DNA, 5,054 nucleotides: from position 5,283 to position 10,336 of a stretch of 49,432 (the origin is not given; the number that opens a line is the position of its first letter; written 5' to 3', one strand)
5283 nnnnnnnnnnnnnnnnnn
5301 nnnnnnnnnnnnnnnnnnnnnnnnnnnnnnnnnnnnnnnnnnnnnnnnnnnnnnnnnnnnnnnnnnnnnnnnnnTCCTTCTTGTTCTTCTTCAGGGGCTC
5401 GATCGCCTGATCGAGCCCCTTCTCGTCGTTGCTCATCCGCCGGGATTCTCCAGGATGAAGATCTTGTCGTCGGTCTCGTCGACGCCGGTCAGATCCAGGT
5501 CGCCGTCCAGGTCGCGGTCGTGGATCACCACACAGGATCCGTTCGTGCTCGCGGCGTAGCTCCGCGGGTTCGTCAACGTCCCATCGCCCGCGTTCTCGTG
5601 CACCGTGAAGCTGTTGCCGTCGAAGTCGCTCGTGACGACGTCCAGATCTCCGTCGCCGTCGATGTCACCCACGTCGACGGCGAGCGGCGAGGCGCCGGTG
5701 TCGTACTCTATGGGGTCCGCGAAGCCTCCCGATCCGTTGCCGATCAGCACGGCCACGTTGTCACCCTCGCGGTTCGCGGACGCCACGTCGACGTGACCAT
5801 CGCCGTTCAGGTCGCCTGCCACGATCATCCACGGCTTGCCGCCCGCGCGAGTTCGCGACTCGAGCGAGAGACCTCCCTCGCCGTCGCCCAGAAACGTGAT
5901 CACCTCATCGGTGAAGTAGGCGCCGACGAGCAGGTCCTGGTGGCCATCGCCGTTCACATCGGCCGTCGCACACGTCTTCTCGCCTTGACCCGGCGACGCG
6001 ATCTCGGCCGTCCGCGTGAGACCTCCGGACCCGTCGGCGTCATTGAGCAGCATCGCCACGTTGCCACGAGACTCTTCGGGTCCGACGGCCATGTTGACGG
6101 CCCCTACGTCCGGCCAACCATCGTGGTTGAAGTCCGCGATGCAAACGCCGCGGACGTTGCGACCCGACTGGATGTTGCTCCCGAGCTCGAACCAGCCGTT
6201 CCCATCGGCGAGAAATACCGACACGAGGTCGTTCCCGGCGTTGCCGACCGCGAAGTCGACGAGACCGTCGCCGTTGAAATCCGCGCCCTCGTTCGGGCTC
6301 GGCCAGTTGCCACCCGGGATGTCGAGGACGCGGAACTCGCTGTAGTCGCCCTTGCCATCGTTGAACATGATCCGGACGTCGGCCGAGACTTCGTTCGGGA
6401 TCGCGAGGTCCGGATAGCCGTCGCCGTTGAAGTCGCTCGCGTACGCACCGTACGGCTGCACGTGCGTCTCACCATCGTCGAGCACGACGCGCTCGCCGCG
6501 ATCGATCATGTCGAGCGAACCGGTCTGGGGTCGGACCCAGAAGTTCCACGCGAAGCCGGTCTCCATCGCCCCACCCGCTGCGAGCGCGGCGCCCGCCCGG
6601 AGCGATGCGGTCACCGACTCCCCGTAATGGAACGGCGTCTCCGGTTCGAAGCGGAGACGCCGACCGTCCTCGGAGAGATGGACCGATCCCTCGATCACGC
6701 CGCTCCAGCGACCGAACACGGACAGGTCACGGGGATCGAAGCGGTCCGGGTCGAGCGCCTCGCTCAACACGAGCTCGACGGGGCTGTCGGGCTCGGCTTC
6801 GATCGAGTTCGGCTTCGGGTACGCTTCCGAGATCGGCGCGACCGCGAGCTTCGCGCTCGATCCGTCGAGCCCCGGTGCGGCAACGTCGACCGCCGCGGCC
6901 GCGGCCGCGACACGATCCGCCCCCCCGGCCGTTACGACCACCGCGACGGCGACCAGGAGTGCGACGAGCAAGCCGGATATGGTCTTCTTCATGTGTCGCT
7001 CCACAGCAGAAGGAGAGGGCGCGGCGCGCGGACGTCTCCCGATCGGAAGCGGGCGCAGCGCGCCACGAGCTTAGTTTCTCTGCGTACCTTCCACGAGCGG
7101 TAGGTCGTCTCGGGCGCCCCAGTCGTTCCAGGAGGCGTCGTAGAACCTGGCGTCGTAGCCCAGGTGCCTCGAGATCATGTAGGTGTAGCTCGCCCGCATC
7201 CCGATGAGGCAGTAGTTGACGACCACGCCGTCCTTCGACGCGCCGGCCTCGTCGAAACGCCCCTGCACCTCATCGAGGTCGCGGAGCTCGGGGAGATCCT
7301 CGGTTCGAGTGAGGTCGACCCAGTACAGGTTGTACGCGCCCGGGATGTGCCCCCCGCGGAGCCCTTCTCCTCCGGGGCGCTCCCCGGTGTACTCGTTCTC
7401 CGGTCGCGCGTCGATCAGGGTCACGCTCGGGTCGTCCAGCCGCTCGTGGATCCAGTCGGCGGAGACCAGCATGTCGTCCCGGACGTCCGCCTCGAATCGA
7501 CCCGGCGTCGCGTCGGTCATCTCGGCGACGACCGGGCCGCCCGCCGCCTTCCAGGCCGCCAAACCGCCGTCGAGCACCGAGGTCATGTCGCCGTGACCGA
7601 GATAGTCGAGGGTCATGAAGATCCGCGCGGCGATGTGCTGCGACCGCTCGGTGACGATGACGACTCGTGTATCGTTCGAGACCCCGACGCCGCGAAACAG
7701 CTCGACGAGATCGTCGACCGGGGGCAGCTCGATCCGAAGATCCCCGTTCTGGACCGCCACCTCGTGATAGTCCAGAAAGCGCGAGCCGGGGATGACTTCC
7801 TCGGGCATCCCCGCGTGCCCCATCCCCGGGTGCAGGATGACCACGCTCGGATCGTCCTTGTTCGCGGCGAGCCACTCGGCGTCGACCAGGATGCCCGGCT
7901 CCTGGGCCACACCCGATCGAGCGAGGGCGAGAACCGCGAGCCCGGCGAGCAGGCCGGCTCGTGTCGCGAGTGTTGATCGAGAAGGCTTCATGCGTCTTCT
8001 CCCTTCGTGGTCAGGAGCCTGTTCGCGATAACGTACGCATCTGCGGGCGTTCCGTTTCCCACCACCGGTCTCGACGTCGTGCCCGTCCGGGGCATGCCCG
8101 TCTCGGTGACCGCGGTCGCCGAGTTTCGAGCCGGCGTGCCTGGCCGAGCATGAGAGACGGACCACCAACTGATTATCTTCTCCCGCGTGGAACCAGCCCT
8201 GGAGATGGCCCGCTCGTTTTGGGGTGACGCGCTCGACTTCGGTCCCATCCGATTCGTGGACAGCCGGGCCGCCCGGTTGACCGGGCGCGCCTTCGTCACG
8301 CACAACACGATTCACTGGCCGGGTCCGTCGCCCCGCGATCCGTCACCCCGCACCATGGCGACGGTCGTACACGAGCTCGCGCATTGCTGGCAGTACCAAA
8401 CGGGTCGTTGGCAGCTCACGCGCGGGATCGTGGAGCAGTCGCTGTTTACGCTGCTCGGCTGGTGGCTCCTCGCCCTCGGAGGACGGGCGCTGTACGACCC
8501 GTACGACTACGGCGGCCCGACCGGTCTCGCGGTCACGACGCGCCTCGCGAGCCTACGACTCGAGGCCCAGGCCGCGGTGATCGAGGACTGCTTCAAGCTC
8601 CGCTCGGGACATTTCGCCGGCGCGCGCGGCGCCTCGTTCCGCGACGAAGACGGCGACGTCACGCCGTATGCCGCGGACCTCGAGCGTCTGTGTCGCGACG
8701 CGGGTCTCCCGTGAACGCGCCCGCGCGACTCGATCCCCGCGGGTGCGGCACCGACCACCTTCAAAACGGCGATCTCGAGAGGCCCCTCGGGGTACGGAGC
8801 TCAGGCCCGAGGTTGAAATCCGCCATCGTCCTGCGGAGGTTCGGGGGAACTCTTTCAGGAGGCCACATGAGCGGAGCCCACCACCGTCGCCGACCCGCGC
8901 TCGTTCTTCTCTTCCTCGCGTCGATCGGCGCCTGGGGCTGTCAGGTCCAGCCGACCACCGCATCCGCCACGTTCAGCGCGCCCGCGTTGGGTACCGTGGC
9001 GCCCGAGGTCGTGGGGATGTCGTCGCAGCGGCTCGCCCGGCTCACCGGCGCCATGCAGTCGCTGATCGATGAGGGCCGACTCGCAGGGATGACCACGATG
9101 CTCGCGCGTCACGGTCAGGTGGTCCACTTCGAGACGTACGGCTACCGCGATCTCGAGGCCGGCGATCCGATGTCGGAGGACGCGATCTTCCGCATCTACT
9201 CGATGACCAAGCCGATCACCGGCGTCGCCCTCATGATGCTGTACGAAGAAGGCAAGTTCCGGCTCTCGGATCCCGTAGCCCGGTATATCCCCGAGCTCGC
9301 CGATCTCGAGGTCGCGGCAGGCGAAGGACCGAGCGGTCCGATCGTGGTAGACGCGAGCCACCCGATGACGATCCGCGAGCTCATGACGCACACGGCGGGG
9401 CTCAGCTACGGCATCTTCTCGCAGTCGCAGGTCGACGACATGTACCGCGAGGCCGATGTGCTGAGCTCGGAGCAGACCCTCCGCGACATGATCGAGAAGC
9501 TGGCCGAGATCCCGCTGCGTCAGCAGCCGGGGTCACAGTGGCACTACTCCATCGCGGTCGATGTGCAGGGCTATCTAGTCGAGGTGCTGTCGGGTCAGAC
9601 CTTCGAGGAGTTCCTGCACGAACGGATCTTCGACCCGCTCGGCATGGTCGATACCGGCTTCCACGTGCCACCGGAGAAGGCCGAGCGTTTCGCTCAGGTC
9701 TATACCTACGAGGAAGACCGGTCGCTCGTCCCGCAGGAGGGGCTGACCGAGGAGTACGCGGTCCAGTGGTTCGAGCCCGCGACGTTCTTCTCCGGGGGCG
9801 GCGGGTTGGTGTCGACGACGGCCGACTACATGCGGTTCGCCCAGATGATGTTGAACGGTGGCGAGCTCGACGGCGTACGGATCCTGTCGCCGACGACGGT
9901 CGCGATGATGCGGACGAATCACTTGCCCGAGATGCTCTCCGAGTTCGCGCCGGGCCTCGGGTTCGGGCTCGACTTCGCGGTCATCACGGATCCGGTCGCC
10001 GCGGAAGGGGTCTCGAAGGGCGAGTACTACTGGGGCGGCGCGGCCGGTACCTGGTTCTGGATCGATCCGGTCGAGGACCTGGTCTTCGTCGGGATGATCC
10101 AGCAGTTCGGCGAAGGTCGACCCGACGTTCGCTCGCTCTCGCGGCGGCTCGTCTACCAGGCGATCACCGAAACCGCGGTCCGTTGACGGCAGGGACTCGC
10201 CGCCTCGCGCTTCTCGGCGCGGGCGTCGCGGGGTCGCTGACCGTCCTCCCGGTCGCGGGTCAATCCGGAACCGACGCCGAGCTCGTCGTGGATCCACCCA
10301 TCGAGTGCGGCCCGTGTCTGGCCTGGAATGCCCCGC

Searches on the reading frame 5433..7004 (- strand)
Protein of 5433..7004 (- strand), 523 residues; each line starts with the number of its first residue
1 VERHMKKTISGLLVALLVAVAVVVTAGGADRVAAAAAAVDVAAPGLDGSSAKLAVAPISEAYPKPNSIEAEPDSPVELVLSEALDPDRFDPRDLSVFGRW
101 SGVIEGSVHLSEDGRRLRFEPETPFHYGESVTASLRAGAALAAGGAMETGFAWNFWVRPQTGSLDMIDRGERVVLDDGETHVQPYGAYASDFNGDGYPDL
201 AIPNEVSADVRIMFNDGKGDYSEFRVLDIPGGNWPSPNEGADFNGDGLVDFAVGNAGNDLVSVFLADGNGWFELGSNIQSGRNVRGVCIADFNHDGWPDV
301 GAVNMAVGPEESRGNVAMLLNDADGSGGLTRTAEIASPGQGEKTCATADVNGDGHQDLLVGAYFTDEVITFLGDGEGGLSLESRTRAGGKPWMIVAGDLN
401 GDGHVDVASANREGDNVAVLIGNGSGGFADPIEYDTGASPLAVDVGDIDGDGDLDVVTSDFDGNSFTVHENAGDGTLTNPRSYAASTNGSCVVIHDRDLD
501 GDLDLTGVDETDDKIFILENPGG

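Call 9: search_protein_families(library=pfam, proteins=[window:5433-7004:-], max_evalue=0.0001)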
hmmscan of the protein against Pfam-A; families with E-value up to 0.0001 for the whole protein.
window:5433-7004:- (523 aa): 3 families
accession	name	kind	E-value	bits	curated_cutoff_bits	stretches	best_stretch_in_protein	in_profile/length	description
PF13517.12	FG-GAP_3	-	6.4e-40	136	26.9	4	398-457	1-60/61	FG-GAP-like repeat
PF01839.29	FG-GAP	-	9.1e-17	61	22.1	1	346-373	6-27/37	FG-GAP repeat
PF13205.12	Big_5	-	7.3e-05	23.9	23.6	0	58-155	7-103/105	Bacterial Ig-like domain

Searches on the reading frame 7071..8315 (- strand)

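Call 9: search_protein_families(library=pfam, proteins=[window:7071-8315:-], max_evalue=0.0001)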
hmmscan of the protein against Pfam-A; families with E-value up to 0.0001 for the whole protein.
window:7071-8315:- (414 aa): 1 family
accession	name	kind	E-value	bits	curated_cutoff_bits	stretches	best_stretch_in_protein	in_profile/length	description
PF00581.25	Rhodanese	-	6.6e-25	87.9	22.2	2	285-401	1-101/102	Rhodanese-like domain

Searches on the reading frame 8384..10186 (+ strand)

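Call 9: search_protein_families(library=pfam, proteins=[window:8384-10186:+], max_evalue=0.0001)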
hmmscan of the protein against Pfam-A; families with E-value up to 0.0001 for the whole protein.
window:8384-10186:+ (600 aa): 1 family
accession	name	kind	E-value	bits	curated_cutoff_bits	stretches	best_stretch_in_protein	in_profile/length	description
PF00144.29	Beta-lactamase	-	2.7e-76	257.3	27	1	223-581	4-317/329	Beta-lactamase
